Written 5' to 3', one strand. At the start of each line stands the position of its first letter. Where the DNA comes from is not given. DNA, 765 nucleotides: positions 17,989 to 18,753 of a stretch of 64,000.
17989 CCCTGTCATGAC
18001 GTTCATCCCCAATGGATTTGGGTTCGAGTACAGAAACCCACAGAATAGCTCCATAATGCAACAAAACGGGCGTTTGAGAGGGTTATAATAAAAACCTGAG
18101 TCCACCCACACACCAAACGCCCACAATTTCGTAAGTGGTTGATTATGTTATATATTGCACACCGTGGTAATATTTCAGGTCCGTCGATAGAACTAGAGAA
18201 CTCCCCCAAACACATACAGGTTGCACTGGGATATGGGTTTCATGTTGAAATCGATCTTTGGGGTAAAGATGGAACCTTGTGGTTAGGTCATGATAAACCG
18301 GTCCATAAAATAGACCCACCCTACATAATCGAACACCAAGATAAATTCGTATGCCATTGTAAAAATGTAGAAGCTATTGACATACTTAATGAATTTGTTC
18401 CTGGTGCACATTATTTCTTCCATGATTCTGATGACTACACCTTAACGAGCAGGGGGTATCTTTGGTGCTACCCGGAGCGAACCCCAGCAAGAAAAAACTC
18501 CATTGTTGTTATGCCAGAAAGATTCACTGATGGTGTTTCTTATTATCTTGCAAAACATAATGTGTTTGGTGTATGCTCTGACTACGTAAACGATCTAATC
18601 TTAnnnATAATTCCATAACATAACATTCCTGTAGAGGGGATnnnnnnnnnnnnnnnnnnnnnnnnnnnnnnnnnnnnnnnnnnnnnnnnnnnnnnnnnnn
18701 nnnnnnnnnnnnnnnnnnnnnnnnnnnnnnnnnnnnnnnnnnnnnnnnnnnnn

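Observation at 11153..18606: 7.5-kb sugar-activation / glycosyltransferase / methyltransferase island inserted between the helicase and primase blocks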

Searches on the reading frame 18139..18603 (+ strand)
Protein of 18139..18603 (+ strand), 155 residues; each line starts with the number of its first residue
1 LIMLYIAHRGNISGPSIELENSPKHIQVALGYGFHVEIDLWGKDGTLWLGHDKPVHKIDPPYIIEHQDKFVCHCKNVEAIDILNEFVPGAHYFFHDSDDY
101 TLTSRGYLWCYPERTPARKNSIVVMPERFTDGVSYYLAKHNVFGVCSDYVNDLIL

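Call 3: search_protein_families(library=pfam, proteins=[window:18139-18603:+], max_evalue=0.1)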
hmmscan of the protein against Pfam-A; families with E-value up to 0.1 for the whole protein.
window:18139-18603:+ (155 aa): 0 families

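Call 4: search_protein_families(library=phrogs, proteins=[window:18139-18603:+], max_evalue=0.01)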
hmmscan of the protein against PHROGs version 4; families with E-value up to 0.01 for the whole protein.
window:18139-18603:+ (155 aa): 1 family
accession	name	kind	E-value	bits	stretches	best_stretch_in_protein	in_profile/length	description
phrog_34507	-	unknown function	7.6e-28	98.5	1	3-150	7-160/167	-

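Call 11: search_protein_families(library=ncbifam, proteins=[window:18139-18603:+], max_evalue=0.1)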
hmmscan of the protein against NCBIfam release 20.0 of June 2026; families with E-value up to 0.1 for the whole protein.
window:18139-18603:+ (155 aa): 0 families

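Call 19: search_solved_structures(query=window:18139-18603:+, max_evalue=5, show_alignments=2)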
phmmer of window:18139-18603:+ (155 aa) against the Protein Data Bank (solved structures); distinct sequences matched with E-value up to 5: 25.
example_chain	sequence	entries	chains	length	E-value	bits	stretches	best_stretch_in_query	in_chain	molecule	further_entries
1l7h_A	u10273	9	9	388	0.0068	19.4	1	19-73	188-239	neuraminidase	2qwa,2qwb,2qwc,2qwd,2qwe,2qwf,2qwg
1iny_A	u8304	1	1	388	0.017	18.1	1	19-73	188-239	INFLUENZA A SUBTYPE N9 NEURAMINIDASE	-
1nna_A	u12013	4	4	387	0.017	18.1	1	19-73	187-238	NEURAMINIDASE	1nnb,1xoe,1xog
6nn9_A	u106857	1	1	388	0.017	18.1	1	19-73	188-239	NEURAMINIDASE N9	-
1a14_N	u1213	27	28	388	0.017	18.1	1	19-73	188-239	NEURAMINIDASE | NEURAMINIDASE N9 | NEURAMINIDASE SUBTYPE N9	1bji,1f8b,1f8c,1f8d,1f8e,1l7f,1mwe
5nn9_A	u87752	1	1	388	0.018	18.1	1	19-73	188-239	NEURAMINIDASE N9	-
1nca_N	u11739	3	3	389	0.018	18.1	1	19-73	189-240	INFLUENZA A SUBTYPE N9 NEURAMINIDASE | Neuraminidase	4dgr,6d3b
4nn9_A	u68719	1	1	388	0.018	18.1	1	19-73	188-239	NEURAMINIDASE N9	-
3nn9_A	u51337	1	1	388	0.018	18.1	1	19-73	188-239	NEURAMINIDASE N9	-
1ncc_N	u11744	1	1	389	0.018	18.1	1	19-73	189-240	INFLUENZA A SUBTYPE N9 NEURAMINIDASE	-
1ncb_N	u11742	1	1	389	0.018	18.1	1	19-73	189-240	INFLUENZA A SUBTYPE N9 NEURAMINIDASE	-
1l7g_A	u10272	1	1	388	0.023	17.7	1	19-73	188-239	neuraminidase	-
6crd_A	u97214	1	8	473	0.027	17.5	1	19-73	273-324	Tetrabrachion,Neuraminidase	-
7awz_A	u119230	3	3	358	0.14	15.2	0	42-60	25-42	Scone-E | SconeE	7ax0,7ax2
4mwl_A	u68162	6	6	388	0.29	14.1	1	19-73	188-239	Neuraminidase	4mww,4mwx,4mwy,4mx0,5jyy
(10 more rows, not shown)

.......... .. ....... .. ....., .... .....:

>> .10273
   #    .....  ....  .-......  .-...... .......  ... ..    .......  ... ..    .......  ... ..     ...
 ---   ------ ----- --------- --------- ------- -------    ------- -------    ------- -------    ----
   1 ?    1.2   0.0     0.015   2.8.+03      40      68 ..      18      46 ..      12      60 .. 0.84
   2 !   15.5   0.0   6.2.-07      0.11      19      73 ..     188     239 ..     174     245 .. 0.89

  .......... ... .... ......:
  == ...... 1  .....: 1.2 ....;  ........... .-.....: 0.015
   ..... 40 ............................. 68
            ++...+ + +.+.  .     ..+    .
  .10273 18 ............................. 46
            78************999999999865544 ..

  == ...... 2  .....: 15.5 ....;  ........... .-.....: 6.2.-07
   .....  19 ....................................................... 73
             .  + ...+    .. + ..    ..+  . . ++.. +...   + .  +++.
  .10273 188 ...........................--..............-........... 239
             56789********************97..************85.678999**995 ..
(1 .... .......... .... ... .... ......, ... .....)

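Call 23: find_homologous_proteins(query=window:18139-18603:+, max_evalue=0.001)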
Query window:18139-18603:+ (155 aa): 384 proteins with E <= 0.001 among 390 candidates; the best 120 are listed.
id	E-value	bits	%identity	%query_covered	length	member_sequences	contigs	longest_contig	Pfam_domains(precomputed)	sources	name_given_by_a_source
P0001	1.0e-104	366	100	99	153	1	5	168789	-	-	-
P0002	5.3e-82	292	77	100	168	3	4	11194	-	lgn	-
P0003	1.0e-68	248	66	99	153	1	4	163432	-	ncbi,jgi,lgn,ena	-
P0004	2.5e-59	218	59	99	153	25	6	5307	-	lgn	-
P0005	1.8e-51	192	52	98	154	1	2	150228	-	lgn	-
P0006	6.7e-39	151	47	97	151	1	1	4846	-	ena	-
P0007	2.4e-37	146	48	97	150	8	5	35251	-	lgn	-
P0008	3.7e-37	146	46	99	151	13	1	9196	-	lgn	-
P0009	4.4e-36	142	46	97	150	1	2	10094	-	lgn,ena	-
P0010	8.3e-36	141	45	96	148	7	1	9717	-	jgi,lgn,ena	jgi:hypothetical protein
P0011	1.1e-35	141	46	98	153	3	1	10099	-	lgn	-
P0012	1.2e-35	141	44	97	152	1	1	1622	-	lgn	-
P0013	1.5e-35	140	44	97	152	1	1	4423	-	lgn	-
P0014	2.1e-35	140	44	97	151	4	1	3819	-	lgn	-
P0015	3.9e-35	139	46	97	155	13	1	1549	-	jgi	jgi:hypothetical protein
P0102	6.3e-31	125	44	95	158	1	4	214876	-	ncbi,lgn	-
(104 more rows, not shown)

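Call 24: find_encoding_contigs(protein=P0001, flank=10000, max_places=5)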
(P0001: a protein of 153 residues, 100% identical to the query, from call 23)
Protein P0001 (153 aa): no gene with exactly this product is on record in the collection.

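Call 25: find_encoding_contigs(protein=P0003, flank=10000, max_places=4)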
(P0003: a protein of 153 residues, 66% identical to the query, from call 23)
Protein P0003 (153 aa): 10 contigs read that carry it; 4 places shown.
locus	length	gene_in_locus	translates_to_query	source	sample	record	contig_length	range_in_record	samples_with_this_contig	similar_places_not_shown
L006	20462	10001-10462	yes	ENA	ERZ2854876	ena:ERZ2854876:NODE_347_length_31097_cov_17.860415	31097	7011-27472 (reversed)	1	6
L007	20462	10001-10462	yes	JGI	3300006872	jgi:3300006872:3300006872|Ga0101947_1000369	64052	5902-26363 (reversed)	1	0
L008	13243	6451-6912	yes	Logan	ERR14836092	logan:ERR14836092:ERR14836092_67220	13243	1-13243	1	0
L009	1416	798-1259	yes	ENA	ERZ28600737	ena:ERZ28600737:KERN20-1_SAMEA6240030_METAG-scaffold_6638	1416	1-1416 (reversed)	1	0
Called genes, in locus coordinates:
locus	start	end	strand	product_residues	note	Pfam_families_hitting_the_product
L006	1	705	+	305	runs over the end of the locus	-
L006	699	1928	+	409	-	PF19782:DUF6267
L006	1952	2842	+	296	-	-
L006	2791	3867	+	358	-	PF00534:Glycos_transf_1, PF13692:Glyco_trans_1_4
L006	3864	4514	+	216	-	-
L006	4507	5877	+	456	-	PF00702:Hydrolase, PF13419:HAD_2, PF00483:NTP_transferase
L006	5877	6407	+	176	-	PF05050:Methyltransf_21 (weak)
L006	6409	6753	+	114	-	PF00565:SNase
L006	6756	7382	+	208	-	PF05050:Methyltransf_21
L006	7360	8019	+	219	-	PF13489:Methyltransf_23, PF08241:Methyltransf_11 (faint), PF08242:Methyltransf_12 (weak), PF13649:Methyltransf_25 (weak)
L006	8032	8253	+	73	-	-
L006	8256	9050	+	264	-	-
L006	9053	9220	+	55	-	-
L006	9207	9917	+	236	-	PF13489:Methyltransf_23 (weak), PF13847:Methyltransf_31, PF08241:Methyltransf_11, PF08242:Methyltransf_12, PF13649:Methyltransf_25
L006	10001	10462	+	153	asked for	-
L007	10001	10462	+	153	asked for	-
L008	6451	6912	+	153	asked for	-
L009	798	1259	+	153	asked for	-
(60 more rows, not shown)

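Call 28: search_solved_structures(query=A1, max_evalue=1, show_alignments=2)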
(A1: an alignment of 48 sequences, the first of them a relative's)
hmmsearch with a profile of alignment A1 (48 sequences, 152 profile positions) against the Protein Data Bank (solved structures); distinct sequences matched with E-value up to 1: 5.
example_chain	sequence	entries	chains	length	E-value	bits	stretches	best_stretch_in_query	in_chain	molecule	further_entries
3i10_A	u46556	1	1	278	0.001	22.1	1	2-54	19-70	Putative Glycerophosphoryl diester phosphodiesterase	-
7e0v_A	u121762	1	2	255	0.0014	21.6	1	3-53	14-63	Glycerophosphodiester phosphodiesterase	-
7e2a_A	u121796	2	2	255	0.016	18.2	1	3-52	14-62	Glycerophosphodiester phosphodiesterase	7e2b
7wwc_A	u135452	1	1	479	0.039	16.9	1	3-51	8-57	beta-1,3(4)-glucanase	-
7ww4_A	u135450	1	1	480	0.04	16.9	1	3-51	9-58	beta-1,3(4)-glucanase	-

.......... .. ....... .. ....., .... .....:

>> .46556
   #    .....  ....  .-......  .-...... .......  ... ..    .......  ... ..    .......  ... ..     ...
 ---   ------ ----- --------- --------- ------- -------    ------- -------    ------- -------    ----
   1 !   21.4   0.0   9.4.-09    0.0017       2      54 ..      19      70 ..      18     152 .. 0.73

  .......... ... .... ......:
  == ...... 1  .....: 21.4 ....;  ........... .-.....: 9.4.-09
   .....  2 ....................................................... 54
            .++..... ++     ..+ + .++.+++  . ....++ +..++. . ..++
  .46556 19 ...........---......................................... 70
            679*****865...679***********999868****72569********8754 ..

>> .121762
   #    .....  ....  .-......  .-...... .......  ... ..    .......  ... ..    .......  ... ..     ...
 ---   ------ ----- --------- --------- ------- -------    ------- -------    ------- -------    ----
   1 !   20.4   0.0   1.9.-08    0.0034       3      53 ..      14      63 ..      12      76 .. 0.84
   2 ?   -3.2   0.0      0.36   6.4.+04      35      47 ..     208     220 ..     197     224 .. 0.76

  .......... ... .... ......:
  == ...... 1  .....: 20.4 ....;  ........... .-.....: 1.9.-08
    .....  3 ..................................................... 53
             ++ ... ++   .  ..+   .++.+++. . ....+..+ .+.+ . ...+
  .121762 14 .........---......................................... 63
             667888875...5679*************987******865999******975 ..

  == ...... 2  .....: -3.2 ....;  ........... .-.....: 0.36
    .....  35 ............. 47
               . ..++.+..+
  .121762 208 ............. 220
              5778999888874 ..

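Call 29: find_encoding_contigs(protein=P0005, flank=10000, max_places=2)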
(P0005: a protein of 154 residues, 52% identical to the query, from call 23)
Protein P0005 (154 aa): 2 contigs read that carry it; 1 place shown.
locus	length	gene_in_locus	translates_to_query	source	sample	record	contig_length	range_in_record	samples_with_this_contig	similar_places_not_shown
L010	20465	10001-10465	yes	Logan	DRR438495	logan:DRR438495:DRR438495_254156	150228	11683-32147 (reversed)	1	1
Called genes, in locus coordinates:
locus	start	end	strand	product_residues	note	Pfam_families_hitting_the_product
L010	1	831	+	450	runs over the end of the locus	PF03796:DnaB_C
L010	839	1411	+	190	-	PF13640:2OG-FeII_Oxy_3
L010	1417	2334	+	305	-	-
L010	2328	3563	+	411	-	PF19782:DUF6267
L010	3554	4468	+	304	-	-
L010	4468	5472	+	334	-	PF00534:Glycos_transf_1, PF13692:Glyco_trans_1_4, PF20706:GT4-conflict (weak)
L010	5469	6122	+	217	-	-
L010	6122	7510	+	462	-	PF00702:Hydrolase, PF13419:HAD_2, PF00483:NTP_transferase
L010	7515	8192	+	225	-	PF13489:Methyltransf_23, PF13847:Methyltransf_31 (weak), PF08241:Methyltransf_11, PF08242:Methyltransf_12, PF13649:Methyltransf_25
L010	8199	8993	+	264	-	-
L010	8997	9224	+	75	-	-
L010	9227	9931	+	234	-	PF13489:Methyltransf_23 (weak), PF13847:Methyltransf_31, PF08241:Methyltransf_11, PF08242:Methyltransf_12, PF13649:Methyltransf_25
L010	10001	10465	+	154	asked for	-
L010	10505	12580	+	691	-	PF06414:Zeta_toxin, PF13671:AAA_33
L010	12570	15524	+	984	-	-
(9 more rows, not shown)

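Call 30: find_encoding_contigs(protein=P0102, flank=10000, max_places=2)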
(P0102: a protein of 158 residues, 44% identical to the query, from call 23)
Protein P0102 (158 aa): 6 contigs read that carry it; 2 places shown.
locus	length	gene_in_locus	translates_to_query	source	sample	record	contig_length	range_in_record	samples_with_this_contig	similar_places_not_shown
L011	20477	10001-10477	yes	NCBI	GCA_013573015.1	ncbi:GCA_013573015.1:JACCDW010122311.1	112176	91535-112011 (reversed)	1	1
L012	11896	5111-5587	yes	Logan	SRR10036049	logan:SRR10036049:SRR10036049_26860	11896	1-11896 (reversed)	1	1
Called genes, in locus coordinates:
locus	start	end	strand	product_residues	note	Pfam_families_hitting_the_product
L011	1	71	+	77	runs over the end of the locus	?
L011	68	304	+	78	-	-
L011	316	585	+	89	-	-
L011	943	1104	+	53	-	-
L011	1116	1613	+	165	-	PF01467:CTP_transf_like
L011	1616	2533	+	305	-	PF01073:3Beta_HSD, PF01370:Epimerase, PF02719:Polysacc_synt_2, PF04321:RmlD_sub_bind, PF16363:GDP_Man_Dehyd, PF07993:NAD_binding_4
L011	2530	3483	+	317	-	-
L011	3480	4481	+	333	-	PF01370:Epimerase, PF04321:RmlD_sub_bind (weak), PF16363:GDP_Man_Dehyd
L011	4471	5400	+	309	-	PF01370:Epimerase, PF04321:RmlD_sub_bind, PF16363:GDP_Man_Dehyd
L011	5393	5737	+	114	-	PF01050:MannoseP_isomer, PF11699:CENP-C_C (weak), PF14667:Polysacc_synt_C (faint), PF07883:Cupin_2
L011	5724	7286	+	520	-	PF00483:NTP_transferase (faint)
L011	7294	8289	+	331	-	-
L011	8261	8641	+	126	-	-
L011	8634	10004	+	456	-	PF00702:Hydrolase, PF13419:HAD_2, PF00483:NTP_transferase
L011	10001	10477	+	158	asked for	-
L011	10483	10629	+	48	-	-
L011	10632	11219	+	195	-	PF13578:Methyltransf_24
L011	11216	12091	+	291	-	PF18025:FucT_N, PF00852:Glyco_transf_10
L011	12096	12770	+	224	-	-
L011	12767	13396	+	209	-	PF01755:Glyco_transf_25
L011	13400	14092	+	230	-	-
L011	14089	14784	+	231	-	PF27674:DUF8361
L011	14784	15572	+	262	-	-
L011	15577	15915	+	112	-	PF12680:SnoaL_2 (weak)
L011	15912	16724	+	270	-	PF00852:Glyco_transf_10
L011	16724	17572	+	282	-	PF01531:Glyco_transf_11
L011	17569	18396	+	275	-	PF02709:Glyco_transf_7C (weak)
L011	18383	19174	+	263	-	PF01531:Glyco_transf_11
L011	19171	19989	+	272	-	PF04321:RmlD_sub_bind (weak), PF01370:Epimerase, PF16363:GDP_Man_Dehyd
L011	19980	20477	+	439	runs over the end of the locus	PF01041:DegT_DnrJ_EryC1, PF00266:Aminotran_5 (faint)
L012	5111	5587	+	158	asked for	-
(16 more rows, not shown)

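Call 31: predict_structure(alignment_id=A1)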
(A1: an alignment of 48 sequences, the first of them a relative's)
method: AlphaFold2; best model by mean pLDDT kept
length: 153 residues; sequences in the alignment: 48
mean_pLDDT: 94.7   pTM: 0.89
mean pLDDT of the five models: 94.7, 94.1, 93.8, 93.4, 93.2
residues with pLDDT >= 90: 134; 70-90: 17; 50-70: 2; < 50: 0
segments of 3 or more residues with pLDDT < 50: none
pLDDT, mean of each block of 10 residues (from residue 1): 97 95 98 98 98 98 98 98 97 93 96 93 80 90 95 84
secondary structure, 60 per line:
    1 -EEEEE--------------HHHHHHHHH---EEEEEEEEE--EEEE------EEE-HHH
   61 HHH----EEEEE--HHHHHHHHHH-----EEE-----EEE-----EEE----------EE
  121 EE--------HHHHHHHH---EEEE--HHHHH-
elements in order: E2-6 H21-29 E33-41 E44-47 E54-56 H58-63 E68-72 H75-84 E90-92 E98-100 E106-108 E119-122 H131-138 E142-145 H148-152

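Call 37: fold_search(model_id=the predicted structure, library=pdb)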
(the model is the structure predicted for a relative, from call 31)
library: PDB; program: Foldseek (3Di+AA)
matches with E <= 10: 596; with E <= 0.001: 2
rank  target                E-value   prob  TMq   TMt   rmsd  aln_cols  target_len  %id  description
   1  1v8e                  4.7e-05  1.00  0.58  0.44   7.5       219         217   17  Crystal Structure of Glycerophosphoryl Diester Phosphodiesterase from Thermus thermophilus HB8 (released 2005-01-18)
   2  1vd6                  1.3e-04  1.00  0.56  0.42   7.5       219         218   17  Crystal Structure of Glycerophosphoryl Diester Phosphodiesterase complexed with Glycerol (released 2005-04-05)
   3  2o55                  2.0e-03  1.00  0.54  0.36   5.4       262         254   12  Crystal Structure of a putative glycerophosphodiester phosphodiesterase from Galdieria sulphuraria (released 2006-12-19)
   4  2pz0_A                2.0e-03  1.00  0.57  0.40   5.8       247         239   12  Crystal structure of Glycerophosphodiester Phosphodiesterase (GDPD) from T. tengcongensis (released 2008-04-01)
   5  2pz0_B                3.3e-03  1.00  0.58  0.40   6.8       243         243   15  Crystal structure of Glycerophosphodiester Phosphodiesterase (GDPD) from T. tengcongensis (released 2008-04-01)
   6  3l12_B                3.3e-03  0.99  0.53  0.32   6.9       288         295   11  Crystal structure of Putative glycerophosphoryl diester phosphodiesterase (YP_165505.1) from Silicibacter pomeroyi DSS (released 2009-12-29)
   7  3qvq_B                4.0e-03  1.00  0.58  0.39   7.7       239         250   13  The structure of an Oleispira antarctica phosphodiesterase OLEI02445 in complex with the product sn-glycerol-3-phospha (released 2011-04-13)
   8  1zcc_A                4.2e-03  1.00  0.59  0.41   6.5       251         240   13  Crystal structure of glycerophosphodiester phosphodiesterase from Agrobacterium tumefaciens str.C58 (released 2005-05-03)
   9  7e2a                  4.8e-03  0.99  0.46  0.30   7.8       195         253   17  GDPD mutant from Pyrococcus furiosus DSM 3638 (released 2022-02-09)
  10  7wwc_A                4.8e-03  0.98  0.43  0.17   7.4       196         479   13  Crystal structure of beta-1,3(4)-glucanase with Laminaritriose (released 2023-02-15)
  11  7e0v_C                5.8e-03  0.99  0.47  0.31   7.7       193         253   18  GDPD from Pyrococcus furiosus DSM 3638 (released 2022-02-09)
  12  7e0v_A                9.0e-03  0.98  0.47  0.31   7.7       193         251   18  GDPD from Pyrococcus furiosus DSM 3638 (released 2022-02-09)
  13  3qvq_D                1.1e-02  0.97  0.51  0.35   8.2       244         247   13  The structure of an Oleispira antarctica phosphodiesterase OLEI02445 in complex with the product sn-glycerol-3-phospha (released 2011-04-13)
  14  7ww4                  1.3e-02  0.99  0.58  0.22   7.5       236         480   10  Crystal structure of multidomain beta-1,3(4)-glucanase (released 2023-02-15)
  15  9eul                  1.7e-02  0.98  0.57  0.27   5.8       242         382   14  Cryo-EM structure of Staphylococcus aureus bacteriophage phi812 central spike protein - knob and petal domains (released 2025-04-09)
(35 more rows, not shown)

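Call 79: search_dna_similar(query=window:18139-18603:+, collection=phages, mode=protein, max_evalue=0.001, max_rows=40)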
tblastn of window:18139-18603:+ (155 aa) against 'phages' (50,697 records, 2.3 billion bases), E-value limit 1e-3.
Records with a match: 17; places in all: 17; records where one place covers at least 80% of the query: 17.
Best place of each record, by identity: <60% 17.
By first word of the organism name: Synechococcus 17.
By host as written in the record: Synechococcus sp. 5; Parasynechococcus marenigrum WH 8102 3; Synechoccus sp. 2; Synechococcus sp. WH 7803 2; Synechococcus sp. WH8017 2; Synechococcus str. WH8109 2; Synechococcus sp. MIT S9220 1.
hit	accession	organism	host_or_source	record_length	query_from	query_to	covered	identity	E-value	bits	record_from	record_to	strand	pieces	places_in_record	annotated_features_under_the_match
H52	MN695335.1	Synechococcus phage B23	Synechoccus sp.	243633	3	153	97%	39.1%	3e-28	114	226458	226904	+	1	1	hypothetical protein | glucose-1-phosphate thymidylyltransferase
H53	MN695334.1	Synechococcus phage B3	Synechoccus sp.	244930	3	153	97%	39.1%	3e-28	114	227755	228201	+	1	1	hypothetical protein | glucose-1-phosphate thymidylyltransferase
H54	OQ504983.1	Synechococcus phage S-8S55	Parasynechococcus marenigrum WH 8102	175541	3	153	97%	38.6%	1e-25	107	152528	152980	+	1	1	hypothetical protein | HAD-superfamily hydrolase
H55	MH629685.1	Synechococcus virus S-PRM1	Synechococcus sp. WH 7803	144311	3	153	97%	37.9%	6e-27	110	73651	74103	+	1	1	hypothetical protein | HAD-superfamily hydrolase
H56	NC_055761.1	Synechococcus virus S-PRM1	Synechococcus sp. WH 7803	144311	3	153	97%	37.9%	6e-27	110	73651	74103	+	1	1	hypothetical protein | HAD-superfamily hydrolase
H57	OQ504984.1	Synechococcus phage S-8S56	Parasynechococcus marenigrum WH 8102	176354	3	153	97%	37.9%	8e-26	107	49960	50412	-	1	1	hypothetical protein | HAD-superfamily hydrolase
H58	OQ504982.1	Synechococcus phage S-8S53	Parasynechococcus marenigrum WH 8102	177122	3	153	97%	37.9%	8e-26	107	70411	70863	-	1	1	hypothetical protein | HAD-superfamily hydrolase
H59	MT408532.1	Synechococcus phage SynMITS9220M01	Synechococcus sp. MIT S9220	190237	1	149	96%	38.4%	2e-26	108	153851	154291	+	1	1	hypothetical protein | capsular polysaccharide biosynthesis protein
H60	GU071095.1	Synechococcus phage S-SM2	Synechococcus sp. WH8017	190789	3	149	95%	38.5%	2e-23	100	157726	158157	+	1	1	hypothetical protein | phosphoheptose isomerase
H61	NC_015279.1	Synechococcus phage S-SM2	Synechococcus sp. WH8017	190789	3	149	95%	38.5%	2e-23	100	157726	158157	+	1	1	hypothetical protein | phosphoheptose isomerase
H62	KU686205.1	Synechococcus phage S-CAM9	Synechococcus sp.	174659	3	153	97%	36.6%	2e-25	105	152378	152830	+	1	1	hypothetical protein | HAD-superfamily hydrolase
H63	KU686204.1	Synechococcus phage S-CAM9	Synechococcus sp.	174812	3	153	97%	36.6%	2e-25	105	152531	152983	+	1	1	hypothetical protein | HAD-superfamily hydrolase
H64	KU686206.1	Synechococcus phage S-CAM9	Synechococcus sp.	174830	3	153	97%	36.6%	2e-25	105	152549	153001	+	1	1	hypothetical protein | HAD-superfamily hydrolase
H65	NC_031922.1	Synechococcus phage S-CAM9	Synechococcus sp.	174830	3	153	97%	36.6%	2e-25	105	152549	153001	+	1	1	hypothetical protein | HAD-superfamily hydrolase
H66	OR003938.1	Synechococcus phage DSL-LC03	Synechococcus sp.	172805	3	154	98%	35.7%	3e-24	102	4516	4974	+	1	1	glycerophosphoryl diester phosphodiesterase | HAD-superfamily hydrolase | hypothetical protein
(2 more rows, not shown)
